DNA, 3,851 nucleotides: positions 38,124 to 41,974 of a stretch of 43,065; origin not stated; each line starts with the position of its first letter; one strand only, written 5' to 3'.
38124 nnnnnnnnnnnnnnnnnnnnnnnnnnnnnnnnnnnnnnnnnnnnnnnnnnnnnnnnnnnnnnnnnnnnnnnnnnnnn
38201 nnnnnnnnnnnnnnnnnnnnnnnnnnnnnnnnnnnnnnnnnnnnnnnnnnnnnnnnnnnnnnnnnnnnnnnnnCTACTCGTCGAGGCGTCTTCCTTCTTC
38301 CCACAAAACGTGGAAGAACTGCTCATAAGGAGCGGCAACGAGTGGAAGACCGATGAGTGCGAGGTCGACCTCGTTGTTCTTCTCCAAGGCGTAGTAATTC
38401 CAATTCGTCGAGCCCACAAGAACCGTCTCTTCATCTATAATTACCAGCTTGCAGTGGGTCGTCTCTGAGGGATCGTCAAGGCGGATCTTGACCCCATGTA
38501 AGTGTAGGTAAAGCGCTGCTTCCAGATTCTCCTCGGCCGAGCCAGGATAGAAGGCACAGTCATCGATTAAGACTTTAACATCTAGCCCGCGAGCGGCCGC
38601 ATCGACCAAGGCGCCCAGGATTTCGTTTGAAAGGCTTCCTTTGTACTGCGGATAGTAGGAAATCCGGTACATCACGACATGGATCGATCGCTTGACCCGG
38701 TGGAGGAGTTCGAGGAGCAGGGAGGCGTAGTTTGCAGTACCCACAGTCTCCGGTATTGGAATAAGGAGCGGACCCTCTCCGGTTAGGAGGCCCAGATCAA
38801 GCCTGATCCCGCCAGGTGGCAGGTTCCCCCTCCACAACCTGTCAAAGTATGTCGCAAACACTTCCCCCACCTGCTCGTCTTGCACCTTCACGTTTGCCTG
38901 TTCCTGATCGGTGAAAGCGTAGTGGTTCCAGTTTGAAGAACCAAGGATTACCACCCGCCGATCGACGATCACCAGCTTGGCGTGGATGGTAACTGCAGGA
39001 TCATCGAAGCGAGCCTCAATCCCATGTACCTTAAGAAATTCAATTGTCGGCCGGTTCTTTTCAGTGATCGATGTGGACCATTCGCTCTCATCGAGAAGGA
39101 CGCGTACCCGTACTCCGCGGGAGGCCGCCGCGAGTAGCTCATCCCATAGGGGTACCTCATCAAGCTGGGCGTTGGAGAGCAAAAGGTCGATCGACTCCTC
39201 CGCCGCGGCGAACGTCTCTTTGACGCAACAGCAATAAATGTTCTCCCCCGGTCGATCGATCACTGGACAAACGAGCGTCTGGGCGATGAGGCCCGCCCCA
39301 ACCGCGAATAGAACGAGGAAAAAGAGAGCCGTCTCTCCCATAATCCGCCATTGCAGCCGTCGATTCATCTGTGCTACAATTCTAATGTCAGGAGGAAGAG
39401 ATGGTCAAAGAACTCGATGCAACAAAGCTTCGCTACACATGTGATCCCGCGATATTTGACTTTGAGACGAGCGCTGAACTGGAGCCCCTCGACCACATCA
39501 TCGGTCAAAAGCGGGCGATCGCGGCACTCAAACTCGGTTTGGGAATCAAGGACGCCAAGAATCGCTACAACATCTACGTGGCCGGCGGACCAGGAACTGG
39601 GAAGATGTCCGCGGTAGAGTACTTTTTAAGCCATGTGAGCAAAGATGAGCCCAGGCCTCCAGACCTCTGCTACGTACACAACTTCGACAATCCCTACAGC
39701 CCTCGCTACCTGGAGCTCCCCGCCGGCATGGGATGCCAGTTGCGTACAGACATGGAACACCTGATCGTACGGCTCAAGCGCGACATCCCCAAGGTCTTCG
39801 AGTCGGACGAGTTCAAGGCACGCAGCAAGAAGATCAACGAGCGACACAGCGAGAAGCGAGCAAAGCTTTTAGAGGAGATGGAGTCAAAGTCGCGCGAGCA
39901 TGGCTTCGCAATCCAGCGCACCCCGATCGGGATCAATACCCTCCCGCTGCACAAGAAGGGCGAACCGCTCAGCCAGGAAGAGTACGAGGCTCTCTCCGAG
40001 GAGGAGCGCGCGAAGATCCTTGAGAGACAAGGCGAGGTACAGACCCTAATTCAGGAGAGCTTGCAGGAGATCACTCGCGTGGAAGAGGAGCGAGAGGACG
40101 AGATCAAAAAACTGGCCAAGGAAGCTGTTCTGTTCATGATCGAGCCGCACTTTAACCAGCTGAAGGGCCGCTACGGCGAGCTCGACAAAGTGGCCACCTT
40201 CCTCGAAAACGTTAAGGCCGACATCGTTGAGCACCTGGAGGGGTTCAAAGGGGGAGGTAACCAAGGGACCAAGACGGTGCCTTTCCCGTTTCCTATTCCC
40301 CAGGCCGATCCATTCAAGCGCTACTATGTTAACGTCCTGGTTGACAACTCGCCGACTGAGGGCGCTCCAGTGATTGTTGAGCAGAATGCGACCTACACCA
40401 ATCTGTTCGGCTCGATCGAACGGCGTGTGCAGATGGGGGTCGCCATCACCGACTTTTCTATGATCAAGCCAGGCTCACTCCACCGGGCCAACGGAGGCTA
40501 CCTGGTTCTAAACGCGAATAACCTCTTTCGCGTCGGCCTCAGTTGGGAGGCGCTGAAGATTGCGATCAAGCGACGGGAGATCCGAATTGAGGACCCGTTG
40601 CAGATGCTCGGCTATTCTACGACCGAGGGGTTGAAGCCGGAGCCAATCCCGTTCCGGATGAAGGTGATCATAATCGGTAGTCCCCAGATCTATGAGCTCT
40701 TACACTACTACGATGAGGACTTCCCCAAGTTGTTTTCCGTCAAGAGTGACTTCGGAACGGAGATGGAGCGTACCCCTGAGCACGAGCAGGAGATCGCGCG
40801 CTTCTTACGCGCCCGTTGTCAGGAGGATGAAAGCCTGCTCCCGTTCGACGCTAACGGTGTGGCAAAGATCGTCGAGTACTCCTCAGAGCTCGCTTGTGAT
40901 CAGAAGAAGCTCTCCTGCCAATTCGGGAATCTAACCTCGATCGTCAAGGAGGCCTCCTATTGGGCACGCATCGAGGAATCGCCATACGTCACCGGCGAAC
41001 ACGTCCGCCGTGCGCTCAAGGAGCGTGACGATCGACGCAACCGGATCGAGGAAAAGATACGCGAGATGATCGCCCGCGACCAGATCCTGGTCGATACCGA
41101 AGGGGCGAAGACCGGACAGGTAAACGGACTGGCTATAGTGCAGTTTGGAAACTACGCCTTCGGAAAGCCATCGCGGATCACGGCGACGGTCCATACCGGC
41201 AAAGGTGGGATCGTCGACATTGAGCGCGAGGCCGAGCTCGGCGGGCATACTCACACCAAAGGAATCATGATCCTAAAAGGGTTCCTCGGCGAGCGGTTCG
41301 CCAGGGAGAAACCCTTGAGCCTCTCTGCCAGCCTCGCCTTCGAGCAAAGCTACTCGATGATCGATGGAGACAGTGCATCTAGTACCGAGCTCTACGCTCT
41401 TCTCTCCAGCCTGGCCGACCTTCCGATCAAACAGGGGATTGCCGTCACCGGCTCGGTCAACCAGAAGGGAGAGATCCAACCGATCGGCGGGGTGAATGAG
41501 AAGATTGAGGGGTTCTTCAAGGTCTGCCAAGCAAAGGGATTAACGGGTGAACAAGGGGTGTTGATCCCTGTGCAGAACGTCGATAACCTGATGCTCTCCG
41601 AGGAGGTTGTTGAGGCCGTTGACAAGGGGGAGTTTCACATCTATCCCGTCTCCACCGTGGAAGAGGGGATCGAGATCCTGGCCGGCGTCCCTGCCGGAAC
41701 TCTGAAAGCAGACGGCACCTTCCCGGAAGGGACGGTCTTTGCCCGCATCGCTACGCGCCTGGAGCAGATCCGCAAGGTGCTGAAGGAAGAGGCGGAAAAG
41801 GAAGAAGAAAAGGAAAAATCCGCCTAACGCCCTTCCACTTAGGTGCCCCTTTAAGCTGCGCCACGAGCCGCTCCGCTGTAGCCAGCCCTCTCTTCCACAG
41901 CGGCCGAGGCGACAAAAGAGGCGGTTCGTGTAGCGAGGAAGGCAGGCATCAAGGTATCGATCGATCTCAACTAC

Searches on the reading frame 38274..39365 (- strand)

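Call 18: search_protein_families(library=pfam, proteins=[window:38274-39365:-], max_evalue=0.001)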
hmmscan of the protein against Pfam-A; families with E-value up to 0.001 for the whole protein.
window:38274-39365:- (363 aa): 5 families
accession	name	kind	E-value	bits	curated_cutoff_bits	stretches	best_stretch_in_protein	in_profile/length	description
PF13091.12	PLDc_2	-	6.7e-43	146.1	27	2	50-178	3-132/132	PLD-like domain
PF00614.28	PLDc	-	8.1e-11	41.9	21.9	2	128-147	6-25/28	Phospholipase D Active site motif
PF17941.7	PP_kinase_C_1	-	4.9e-08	33.2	25.7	1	240-313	43-114/167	Polyphosphate kinase C-terminal domain 1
PF24217.1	DUF7436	-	3.4e-07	30.8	34.2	0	48-179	20-148/153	Family of unknown function (DUF7436)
PF11495.14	Regulator_TrmB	-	8.1e-06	25.7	22.2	1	54-179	21-130/233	Archaeal transcriptional regulator TrmB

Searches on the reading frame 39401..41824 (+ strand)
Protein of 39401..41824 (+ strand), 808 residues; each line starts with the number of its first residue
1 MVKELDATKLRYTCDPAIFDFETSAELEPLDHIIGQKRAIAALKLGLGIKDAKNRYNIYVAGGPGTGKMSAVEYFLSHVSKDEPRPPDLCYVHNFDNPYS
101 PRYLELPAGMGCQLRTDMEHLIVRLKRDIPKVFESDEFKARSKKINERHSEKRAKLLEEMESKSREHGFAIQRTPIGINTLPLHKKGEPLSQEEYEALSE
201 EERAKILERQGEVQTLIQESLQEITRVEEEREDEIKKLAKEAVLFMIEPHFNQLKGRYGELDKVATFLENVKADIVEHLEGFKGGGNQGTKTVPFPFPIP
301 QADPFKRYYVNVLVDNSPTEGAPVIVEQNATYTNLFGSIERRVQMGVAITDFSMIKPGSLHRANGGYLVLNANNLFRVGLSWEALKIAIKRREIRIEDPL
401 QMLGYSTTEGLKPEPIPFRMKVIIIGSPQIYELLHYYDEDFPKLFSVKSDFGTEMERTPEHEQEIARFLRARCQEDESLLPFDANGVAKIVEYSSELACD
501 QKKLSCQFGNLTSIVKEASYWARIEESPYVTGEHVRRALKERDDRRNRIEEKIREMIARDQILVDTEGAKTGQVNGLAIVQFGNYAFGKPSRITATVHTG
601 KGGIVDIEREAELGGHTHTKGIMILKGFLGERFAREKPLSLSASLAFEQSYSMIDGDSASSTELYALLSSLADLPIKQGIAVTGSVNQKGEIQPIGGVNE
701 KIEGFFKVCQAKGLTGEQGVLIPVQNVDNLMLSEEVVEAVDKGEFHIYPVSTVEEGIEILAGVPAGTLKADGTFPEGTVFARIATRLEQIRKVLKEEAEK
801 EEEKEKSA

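Call 18: search_protein_families(library=pfam, proteins=[window:39401-41824:+], max_evalue=0.001)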
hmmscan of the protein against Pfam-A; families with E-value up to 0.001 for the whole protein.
window:39401-41824:+ (808 aa): 4 families
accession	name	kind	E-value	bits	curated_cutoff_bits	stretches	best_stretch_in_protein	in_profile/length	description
PF13654.12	AAA_32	-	2e-50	170.7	21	1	320-451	1-132/133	LonB-like, AAA domain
PF20436.4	LonB_AAA-LID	-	5.9e-23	81.1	22.4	1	481-545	1-65/65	Archaeal LonB, AAA+ ATPase LID domain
PF20437.3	LonC_helical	-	8.6e-17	61.3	24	1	88-121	1-34/34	Lon-like LonC helical domain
PF05362.19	Lon_C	-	9.8e-10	38.8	21.1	1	655-758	108-200/205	Lon protease (S16) C-terminal proteolytic domain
